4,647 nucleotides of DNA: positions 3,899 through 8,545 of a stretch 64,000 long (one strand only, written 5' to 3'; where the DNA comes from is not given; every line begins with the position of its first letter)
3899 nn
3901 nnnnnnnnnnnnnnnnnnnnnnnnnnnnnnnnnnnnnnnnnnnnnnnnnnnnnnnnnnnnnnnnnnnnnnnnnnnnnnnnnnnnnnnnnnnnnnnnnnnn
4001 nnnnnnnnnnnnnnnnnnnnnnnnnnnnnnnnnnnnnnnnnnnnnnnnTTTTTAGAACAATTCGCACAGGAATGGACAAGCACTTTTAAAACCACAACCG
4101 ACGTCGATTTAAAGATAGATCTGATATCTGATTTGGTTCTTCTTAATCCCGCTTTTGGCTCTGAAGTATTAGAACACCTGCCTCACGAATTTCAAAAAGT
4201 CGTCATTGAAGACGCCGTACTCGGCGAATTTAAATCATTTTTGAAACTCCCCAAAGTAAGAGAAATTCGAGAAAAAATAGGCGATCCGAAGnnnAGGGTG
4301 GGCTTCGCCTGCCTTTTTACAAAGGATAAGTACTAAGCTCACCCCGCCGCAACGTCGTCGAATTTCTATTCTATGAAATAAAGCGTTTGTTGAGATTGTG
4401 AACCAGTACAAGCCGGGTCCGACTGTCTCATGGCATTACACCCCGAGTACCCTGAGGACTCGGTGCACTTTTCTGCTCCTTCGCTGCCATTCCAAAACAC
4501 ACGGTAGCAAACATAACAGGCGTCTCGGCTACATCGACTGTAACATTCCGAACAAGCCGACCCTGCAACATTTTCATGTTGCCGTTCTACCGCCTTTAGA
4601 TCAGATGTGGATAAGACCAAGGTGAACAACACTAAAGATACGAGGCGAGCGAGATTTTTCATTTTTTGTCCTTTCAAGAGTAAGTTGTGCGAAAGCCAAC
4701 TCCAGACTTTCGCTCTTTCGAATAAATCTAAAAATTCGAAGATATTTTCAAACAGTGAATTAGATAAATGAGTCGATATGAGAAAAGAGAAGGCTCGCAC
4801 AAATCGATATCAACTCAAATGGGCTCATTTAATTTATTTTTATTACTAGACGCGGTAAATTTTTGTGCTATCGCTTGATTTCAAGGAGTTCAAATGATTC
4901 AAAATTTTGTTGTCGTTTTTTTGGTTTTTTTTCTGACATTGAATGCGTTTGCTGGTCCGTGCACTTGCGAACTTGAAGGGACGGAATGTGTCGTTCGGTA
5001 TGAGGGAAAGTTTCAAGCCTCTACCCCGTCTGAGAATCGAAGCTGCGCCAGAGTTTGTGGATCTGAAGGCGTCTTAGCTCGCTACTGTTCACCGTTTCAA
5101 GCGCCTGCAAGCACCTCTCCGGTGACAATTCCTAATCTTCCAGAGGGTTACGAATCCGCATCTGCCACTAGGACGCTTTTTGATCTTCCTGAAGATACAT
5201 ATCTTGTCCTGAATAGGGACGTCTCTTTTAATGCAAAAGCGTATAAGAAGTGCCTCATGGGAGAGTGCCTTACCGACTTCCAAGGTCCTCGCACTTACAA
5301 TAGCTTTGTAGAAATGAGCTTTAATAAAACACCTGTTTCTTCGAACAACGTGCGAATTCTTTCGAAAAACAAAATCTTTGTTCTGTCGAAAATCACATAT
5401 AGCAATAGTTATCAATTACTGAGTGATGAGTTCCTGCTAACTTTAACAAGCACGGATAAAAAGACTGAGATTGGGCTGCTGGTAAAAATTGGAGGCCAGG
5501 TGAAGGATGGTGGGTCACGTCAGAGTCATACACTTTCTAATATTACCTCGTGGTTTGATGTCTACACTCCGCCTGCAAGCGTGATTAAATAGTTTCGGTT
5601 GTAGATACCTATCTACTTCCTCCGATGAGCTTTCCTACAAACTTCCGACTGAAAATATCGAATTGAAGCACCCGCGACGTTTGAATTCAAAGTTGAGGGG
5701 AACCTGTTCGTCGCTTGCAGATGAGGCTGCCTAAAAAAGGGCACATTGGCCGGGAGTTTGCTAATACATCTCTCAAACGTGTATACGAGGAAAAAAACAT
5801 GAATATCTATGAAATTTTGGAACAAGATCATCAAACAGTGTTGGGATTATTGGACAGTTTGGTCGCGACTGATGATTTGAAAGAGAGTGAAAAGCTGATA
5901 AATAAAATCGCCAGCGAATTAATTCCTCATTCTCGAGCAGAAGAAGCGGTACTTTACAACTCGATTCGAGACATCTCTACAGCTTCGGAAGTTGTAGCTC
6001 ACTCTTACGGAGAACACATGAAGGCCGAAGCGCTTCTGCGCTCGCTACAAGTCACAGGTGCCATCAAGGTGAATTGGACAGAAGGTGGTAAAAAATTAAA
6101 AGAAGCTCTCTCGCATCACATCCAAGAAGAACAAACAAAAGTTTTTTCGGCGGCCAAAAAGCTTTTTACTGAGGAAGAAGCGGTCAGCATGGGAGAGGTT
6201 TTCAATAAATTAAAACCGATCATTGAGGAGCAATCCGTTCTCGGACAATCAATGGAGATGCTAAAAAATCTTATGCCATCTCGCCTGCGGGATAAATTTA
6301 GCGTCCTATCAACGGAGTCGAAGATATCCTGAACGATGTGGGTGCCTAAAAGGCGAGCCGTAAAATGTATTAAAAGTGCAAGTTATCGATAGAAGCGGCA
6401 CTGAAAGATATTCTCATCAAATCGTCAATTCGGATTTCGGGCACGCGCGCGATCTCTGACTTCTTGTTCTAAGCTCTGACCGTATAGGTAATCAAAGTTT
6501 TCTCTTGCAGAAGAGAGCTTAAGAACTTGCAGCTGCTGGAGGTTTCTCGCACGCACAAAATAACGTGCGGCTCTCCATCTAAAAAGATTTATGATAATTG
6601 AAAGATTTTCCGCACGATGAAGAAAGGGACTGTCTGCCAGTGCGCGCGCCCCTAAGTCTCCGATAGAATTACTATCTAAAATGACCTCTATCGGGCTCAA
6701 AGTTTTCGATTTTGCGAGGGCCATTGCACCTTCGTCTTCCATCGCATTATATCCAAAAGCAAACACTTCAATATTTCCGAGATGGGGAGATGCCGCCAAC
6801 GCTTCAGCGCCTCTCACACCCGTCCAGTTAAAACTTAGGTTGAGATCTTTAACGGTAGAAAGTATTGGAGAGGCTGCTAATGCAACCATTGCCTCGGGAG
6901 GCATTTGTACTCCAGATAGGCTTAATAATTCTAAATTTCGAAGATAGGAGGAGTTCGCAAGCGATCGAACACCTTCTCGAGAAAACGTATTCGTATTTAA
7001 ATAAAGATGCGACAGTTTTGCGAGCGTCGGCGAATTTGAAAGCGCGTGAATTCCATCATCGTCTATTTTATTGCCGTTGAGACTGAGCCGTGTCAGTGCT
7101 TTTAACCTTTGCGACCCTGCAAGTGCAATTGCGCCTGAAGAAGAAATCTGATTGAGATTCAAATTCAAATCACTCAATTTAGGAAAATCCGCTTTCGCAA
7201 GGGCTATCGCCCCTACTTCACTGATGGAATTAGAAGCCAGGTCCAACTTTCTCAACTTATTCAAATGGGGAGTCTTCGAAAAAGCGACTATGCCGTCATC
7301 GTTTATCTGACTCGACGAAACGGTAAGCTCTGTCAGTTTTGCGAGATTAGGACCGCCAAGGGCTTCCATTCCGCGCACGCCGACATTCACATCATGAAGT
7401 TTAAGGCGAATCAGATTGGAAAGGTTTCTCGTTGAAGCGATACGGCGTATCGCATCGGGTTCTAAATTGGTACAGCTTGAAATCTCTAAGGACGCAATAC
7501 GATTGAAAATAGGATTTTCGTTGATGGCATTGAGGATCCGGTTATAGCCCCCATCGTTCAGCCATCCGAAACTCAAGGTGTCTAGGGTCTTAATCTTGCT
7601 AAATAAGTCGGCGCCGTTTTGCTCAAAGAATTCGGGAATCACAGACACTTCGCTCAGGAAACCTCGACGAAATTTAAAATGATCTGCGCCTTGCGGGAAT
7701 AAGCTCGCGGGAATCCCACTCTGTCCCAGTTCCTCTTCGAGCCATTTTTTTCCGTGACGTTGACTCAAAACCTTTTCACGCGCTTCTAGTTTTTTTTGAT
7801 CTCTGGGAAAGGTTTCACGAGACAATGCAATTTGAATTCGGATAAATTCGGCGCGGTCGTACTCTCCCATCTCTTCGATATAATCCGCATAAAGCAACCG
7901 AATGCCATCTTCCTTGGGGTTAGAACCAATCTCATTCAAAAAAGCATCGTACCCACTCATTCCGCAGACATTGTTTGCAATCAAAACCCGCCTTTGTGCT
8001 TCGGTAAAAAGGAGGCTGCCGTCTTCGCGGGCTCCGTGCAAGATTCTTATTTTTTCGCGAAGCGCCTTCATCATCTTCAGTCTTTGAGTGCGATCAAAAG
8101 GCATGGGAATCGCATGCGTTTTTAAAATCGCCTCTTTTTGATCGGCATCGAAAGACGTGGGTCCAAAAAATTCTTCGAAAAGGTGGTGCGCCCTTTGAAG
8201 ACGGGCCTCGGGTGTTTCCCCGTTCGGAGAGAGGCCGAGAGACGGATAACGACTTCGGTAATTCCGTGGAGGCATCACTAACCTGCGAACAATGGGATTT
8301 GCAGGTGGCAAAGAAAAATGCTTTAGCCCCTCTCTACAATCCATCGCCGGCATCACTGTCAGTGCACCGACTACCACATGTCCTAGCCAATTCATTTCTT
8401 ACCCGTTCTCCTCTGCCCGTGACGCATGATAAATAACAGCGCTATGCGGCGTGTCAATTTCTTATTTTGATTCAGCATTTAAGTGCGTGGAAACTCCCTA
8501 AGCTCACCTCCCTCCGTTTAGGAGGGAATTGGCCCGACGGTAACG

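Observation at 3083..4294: Signal-peptide-bearing eukaryotic-type protein kinase fold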

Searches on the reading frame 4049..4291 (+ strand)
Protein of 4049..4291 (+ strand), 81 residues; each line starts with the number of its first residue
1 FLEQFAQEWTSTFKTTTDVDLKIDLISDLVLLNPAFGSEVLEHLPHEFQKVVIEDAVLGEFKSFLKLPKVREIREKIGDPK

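Call 60: search_protein_families(library=pfam, proteins=[window:4049-4291:+], max_evalue=1)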
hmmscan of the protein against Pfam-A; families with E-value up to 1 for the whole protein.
seq(81 aa): 2 families
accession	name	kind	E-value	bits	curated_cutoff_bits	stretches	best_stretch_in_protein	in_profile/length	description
PF02854.25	MIF4G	-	0.061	13.5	30.8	1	13-50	49-84/203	MIF4G domain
PF14841.11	FliG_M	-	0.11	13.1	25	1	29-53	20-44/76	FliG middle domain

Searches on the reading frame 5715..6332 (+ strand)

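Call 3: search_protein_families(library=pfam, proteins=[window:5715-6332:+], max_evalue=0.1)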
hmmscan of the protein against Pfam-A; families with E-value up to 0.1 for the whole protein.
window:5715-6332:+ (205 aa): 3 families
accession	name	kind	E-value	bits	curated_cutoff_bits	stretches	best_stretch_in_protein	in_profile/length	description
PF01814.28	Hemerythrin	-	1.8e-14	54.7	25.3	1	31-146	2-126/127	Hemerythrin HHE cation binding domain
PF10482.14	CtIP_N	-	0.0071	16.7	27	1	126-199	6-77/120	Tumour-suppressor protein CtIP N-terminal domain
PF18552.7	PheRS_DBD1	-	0.024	14.9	26.2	1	34-59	27-52/59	PheRS DNA binding domain 1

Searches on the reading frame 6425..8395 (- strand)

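Call 3: search_protein_families(library=pfam, proteins=[window:6425-8395:-], max_evalue=0.1)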
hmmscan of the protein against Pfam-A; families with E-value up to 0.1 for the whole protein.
window:6425-8395:- (656 aa): 9 families
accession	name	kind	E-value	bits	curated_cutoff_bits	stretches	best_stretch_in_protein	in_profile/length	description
PF13516.12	LRR_6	-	2.8e-23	80.5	23.4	3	377-400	1-24/24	Leucine Rich repeat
PF13855.12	LRR_8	-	9.1e-08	32.2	27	2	380-444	2-61/61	Leucine rich repeat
PF12799.13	LRR_4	-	7.6e-06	26.4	27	2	380-419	2-38/44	Leucine Rich repeats (2 copies)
PF23598.1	LRR_14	-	3.5e-05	23.2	40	1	323-495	90-248/353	Leucine-rich repeat region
PF14580.12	LRR_9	-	0.00034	20.7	30.5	1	363-443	48-124/175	Leucine-rich repeat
PF24758.1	LRR_At5g56370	-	0.00062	19.9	27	0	374-473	6-102/227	FBD-associated F-box protein At5g56370, LRR repeats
PF00560.39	LRR_1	-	0.00078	19.5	20.6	0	380-395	1-16/23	Leucine Rich Repeat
PF11765.13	Hyphal_reg_CWP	-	0.0016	17.8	28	1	355-455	73-172/328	Hyphally regulated cell wall protein N-terminal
PF23247.1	LRR_RPS2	-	0.014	15.8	27.9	0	294-336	24-65/160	Plant disease resistance protein RPS2-like, leucine-rich repeats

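Call 35: search_protein_families(library=ncbifam, proteins=[window:6425-8395:-], max_evalue=0.01)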
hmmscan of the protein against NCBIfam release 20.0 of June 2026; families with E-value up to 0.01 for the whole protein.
window:6425-8395:- (656 aa): 4 families
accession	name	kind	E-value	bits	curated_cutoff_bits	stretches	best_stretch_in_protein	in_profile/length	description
NF038076.1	fam_STM4015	hypoth_equivalog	8.9e-23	80.7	275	3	345-419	172-247/290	STM4015 family protein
TIGR02996.1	rpt_mate_G_obs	domain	1.8e-13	50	29.05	1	150-191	3-44/45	TIGR02996 domain-containing protein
NF033190.2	inl_like_NEAT_1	exception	5.9e-05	21.6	1275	1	352-515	241-378/754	NEAT domain-containing leucine-rich repeat protein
NF033188.1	internalin_H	exception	0.00028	19.7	1050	1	318-484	90-253/548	InlH/InlC2 family class 1 internalin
